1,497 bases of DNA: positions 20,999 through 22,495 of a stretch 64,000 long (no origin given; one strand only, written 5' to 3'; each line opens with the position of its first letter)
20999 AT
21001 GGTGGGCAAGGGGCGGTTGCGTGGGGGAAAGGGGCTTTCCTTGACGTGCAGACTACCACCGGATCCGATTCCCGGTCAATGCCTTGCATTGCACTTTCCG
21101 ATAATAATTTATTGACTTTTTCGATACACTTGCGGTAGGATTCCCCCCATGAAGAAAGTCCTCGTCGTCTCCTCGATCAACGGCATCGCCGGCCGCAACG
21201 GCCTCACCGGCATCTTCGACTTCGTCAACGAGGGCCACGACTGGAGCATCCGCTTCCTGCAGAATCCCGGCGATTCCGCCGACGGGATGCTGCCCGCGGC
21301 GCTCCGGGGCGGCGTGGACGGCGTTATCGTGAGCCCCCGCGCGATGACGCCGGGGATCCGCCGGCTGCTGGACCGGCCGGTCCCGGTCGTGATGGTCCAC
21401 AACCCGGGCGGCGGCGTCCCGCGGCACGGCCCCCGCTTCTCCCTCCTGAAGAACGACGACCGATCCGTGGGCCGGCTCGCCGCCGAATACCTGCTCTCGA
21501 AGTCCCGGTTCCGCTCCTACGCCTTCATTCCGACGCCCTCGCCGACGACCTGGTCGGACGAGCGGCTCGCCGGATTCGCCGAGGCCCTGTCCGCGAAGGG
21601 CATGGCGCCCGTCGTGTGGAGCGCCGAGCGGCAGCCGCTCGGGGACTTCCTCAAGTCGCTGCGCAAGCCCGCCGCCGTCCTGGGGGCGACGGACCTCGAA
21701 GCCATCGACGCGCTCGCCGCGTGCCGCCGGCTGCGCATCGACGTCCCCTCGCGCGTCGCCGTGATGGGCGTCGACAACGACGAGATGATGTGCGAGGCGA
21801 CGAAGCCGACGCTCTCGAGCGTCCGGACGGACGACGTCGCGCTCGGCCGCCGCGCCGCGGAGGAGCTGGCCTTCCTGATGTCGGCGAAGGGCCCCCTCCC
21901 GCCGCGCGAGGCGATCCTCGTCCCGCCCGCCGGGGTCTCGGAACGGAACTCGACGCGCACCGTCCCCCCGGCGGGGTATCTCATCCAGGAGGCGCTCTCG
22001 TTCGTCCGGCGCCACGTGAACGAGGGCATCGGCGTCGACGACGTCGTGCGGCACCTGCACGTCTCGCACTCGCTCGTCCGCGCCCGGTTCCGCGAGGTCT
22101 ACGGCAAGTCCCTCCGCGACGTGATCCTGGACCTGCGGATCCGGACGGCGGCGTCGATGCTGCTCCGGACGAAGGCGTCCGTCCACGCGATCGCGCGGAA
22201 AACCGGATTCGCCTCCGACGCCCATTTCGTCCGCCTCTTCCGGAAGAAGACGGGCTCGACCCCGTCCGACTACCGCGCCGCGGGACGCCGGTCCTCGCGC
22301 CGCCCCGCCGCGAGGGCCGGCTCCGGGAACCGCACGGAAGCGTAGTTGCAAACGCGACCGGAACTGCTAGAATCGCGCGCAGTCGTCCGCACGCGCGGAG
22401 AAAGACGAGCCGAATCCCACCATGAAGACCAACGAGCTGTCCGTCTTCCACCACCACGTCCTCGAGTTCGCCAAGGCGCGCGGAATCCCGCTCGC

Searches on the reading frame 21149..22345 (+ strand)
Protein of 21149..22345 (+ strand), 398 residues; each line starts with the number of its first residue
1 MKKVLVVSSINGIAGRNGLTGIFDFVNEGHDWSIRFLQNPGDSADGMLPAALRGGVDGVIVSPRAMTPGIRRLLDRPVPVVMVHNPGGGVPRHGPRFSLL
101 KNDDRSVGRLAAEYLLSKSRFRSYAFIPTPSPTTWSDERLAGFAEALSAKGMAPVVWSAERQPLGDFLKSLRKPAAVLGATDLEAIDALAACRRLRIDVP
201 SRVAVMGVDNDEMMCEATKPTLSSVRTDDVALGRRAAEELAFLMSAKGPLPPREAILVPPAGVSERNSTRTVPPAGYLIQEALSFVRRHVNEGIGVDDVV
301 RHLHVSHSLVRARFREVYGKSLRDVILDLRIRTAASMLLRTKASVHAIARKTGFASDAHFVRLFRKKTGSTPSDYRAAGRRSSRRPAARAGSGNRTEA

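Call 14: search_protein_families(library=pfam, proteins=[window:21149-22345:+], max_evalue=0.001)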
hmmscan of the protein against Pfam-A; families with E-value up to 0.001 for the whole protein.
window:21149-22345:+ (398 aa): 4 families
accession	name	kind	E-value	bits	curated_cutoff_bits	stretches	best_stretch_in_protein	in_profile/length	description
PF13377.12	Peripla_BP_3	-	1.9e-26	93.6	26.5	1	117-269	5-167/167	Periplasmic binding protein-like domain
PF12833.13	HTH_18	-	1.2e-19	70.8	33.6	1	301-377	3-79/80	Helix-turn-helix domain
PF00165.29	HTH_AraC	-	3.9e-11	43.2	26.6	1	342-376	8-41/42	Bacterial regulatory helix-turn-helix proteins, AraC family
PF13407.12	Peripla_BP_4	-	1.6e-07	31.6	35.1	1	50-240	50-250/258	Periplasmic binding protein domain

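Call 85: search_protein_families(library=ncbifam, proteins=[window:21149-22345:+], max_evalue=0.001)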
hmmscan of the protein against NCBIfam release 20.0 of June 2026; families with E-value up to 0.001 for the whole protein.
window:21149-22345:+ (398 aa): 40 families (the best 25 are shown)
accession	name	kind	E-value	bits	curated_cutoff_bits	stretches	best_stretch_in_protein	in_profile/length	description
NF007860.0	PRK10572.1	equivalog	2.6e-16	59.3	208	1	273-380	179-286/292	arabinose operon transcriptional regulator AraC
TIGR04094.1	adjacent_YSIRK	equivalog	2.8e-16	59.5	200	1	275-376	283-383/383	YSIRK-targeted surface antigen transcriptional regulator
NF047455.1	TF_Staph_AryK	equivalog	1e-13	50.4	850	1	279-384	159-264/759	transcriptional regulator AryK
NF007693.0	PRK10371.1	equivalog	7.9e-13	48.3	253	1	252-381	175-302/309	transcriptional regulator MelR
NF007584.0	PRK10219.1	equivalog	1.8e-12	47.6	174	1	278-377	6-105/107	superoxide response transcriptional regulator SoxS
NF052440.1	TransRegGNTRPSEAE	equivalog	2.2e-12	46.7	400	1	52-247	116-314/333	HTH-type transcriptional regulator GntR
NF006902.0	PRK09393.1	equivalog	1.8e-11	43.8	425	1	279-380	222-323/327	transcriptional regulator FtrA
NF033869.1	viru_reg_Rsp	equivalog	4.4e-11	42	400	1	278-387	148-257/701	AraC family transcriptional regulator Rsp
NF040475.1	chlor_reg_RclR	equivalog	4.5e-11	42.6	400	1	294-377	194-277/284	reactive chlorine-specific transcriptional regulator RclR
NF049932.1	TranspRegBtr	equivalog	1.1e-10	40.6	900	1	279-381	166-268/531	bacillibactin transport transcriptional regulator Btr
NF047788.1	TransRegPocR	equivalog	3e-10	39.9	500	1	271-379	183-291/296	transcriptional regulator PocR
NF007075.0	PRK09526.1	subfamily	6.4e-09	35.2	340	1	104-246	165-312/358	LacI family DNA-binding transcriptional regulator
NF012144.2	ramA_TF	equivalog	1.3e-08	35.2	180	1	280-377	8-105/108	RamA family antibiotic efflux transcriptional regulator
NF047341.1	lactose_RbsR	equivalog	1.3e-08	34.5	382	1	48-241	110-303/331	ribose utilization transcriptional repressor RbsR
TIGR02297.1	HpaA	equivalog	1.4e-08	34.4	274.65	1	290-377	199-286/287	4-hydroxyphenylacetate catabolism regulatory protein HpaA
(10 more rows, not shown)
